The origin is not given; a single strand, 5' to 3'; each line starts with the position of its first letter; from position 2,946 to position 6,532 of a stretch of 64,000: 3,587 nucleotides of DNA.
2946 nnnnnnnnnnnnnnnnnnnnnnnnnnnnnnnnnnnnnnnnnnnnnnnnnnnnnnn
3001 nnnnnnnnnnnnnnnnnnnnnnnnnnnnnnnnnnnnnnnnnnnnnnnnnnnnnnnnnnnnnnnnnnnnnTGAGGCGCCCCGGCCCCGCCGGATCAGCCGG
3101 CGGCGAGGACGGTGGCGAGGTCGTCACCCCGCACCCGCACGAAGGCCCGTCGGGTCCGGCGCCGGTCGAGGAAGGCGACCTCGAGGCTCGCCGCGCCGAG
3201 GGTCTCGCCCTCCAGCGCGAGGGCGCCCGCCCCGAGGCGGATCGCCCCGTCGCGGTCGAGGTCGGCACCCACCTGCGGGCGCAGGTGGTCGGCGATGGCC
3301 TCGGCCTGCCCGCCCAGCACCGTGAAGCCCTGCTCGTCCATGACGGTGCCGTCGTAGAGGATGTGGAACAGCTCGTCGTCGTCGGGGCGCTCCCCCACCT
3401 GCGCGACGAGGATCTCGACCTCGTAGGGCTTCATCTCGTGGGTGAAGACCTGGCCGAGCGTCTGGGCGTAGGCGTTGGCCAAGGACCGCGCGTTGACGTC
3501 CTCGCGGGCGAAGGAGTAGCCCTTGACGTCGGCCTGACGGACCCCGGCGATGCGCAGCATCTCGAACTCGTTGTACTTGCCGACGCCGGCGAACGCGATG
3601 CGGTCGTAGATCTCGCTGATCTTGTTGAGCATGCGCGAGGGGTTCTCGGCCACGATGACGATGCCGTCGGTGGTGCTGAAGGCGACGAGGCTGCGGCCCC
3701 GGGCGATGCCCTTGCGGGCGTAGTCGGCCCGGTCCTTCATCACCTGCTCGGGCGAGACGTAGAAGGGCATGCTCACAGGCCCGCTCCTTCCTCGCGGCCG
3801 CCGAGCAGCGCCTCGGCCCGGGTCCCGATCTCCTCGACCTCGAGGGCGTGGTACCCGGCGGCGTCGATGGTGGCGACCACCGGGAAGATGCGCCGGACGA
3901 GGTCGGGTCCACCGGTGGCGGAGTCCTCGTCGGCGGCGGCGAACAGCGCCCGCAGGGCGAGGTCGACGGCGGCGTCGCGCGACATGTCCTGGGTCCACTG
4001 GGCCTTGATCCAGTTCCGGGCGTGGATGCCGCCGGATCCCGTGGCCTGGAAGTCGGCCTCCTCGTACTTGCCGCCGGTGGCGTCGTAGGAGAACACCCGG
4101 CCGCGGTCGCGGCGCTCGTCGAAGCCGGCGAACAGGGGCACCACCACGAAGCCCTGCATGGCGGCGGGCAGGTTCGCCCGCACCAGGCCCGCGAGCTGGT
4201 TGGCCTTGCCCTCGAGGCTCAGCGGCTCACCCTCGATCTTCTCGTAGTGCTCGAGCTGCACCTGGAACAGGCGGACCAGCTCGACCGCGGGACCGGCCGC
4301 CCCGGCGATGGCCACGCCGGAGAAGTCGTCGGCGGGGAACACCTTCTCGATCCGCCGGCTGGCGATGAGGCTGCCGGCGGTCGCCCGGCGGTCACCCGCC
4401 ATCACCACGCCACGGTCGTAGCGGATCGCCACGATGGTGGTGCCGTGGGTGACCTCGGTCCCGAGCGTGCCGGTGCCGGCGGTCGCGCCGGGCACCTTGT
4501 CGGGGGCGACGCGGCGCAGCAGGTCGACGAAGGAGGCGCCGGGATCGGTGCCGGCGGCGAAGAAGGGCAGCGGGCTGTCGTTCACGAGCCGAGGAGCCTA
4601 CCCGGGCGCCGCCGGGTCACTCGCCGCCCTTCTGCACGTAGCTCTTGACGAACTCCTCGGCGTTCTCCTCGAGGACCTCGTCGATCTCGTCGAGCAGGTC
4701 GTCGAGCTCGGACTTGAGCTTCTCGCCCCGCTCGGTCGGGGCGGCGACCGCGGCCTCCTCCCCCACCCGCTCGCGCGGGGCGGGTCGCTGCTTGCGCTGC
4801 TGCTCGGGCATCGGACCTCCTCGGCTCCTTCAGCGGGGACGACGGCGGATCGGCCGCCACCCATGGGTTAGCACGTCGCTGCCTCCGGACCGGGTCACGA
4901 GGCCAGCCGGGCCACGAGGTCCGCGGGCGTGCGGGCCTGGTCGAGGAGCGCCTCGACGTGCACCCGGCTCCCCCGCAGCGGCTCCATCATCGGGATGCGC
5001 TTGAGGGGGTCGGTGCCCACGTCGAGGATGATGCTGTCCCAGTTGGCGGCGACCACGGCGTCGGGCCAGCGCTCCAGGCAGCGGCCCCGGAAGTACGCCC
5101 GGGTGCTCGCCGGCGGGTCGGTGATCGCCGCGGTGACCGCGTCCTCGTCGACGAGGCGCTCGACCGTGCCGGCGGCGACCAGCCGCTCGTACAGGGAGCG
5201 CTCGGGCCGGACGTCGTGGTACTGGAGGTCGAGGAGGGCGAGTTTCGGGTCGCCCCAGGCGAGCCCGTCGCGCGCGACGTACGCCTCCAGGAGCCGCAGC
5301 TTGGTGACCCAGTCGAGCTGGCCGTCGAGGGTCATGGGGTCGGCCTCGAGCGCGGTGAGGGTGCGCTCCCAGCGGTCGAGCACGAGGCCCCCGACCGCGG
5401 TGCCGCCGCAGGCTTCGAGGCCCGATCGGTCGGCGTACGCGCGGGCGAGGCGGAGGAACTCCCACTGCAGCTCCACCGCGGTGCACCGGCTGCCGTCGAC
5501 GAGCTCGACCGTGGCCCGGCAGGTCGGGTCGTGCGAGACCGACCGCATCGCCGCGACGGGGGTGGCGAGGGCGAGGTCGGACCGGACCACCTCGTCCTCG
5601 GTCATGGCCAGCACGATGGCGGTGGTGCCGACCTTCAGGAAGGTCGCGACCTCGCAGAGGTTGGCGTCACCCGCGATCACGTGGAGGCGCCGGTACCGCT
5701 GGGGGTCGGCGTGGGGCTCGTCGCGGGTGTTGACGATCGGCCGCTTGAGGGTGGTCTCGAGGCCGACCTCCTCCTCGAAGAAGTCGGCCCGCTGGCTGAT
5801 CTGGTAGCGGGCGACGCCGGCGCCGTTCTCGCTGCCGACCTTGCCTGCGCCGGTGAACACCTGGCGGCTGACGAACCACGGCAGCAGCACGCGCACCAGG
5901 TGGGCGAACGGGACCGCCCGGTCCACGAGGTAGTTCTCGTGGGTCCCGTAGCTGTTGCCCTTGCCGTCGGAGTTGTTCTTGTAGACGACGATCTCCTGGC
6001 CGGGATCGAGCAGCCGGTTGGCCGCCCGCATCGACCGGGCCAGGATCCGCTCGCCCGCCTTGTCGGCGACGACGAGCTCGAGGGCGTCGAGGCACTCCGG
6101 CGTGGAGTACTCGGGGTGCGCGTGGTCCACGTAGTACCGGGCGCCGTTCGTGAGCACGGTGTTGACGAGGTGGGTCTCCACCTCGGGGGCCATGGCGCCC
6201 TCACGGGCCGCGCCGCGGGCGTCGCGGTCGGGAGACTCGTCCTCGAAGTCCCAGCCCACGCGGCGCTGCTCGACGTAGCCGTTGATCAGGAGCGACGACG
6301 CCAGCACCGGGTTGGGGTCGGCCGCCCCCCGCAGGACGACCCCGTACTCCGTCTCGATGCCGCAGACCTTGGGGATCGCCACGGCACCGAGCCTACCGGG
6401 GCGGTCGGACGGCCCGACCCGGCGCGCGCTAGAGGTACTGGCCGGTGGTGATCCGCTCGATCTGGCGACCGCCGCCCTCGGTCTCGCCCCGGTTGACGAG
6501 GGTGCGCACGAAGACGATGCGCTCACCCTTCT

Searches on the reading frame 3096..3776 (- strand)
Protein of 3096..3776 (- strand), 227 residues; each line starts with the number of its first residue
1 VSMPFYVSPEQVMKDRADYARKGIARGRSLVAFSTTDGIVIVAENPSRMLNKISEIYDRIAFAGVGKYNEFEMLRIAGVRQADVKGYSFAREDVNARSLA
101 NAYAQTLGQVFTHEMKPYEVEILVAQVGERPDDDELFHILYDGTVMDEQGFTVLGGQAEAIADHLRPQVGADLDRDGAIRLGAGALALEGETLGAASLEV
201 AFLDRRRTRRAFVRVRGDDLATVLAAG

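Call 61: search_protein_families(library=pfam, proteins=[window:3096-3776:-], max_evalue=0.0001)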
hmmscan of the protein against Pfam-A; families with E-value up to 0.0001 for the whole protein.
window:3096-3776:- (227 aa): 1 family
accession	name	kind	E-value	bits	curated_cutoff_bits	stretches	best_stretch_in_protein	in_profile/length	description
PF00227.31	Proteasome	-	1.5e-13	51.3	22.4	1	25-187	2-171/189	Proteasome subunit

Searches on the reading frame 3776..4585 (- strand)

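Call 61: search_protein_families(library=pfam, proteins=[window:3776-4585:-], max_evalue=0.0001)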
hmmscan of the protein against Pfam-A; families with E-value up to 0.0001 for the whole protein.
window:3776-4585:- (270 aa): 1 family
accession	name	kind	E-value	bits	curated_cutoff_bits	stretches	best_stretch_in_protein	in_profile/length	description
PF00227.31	Proteasome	-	1.2e-41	142.9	22.4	1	45-226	1-182/189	Proteasome subunit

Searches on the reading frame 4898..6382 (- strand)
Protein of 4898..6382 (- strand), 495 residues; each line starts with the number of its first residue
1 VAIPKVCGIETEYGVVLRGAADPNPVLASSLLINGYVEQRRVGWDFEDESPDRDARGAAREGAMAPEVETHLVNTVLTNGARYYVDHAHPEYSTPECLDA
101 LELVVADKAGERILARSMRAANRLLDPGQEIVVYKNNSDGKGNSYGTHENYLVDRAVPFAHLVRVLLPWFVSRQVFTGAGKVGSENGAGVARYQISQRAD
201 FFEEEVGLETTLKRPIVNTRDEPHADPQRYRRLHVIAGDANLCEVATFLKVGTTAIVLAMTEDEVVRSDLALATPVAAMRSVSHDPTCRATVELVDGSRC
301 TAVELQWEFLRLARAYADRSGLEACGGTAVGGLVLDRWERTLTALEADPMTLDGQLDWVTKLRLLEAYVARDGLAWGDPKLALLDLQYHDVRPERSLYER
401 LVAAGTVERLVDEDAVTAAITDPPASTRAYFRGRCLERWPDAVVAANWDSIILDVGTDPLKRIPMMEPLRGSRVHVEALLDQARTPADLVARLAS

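Call 61: search_protein_families(library=pfam, proteins=[window:4898-6382:-], max_evalue=0.0001)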
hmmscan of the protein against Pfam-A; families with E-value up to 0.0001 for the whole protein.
window:4898-6382:- (495 aa): 1 family
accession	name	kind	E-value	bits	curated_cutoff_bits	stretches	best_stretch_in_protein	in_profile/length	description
PF03136.20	Pup_ligase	-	2.9e-175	583.9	25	1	5-451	1-440/441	Pup-ligase protein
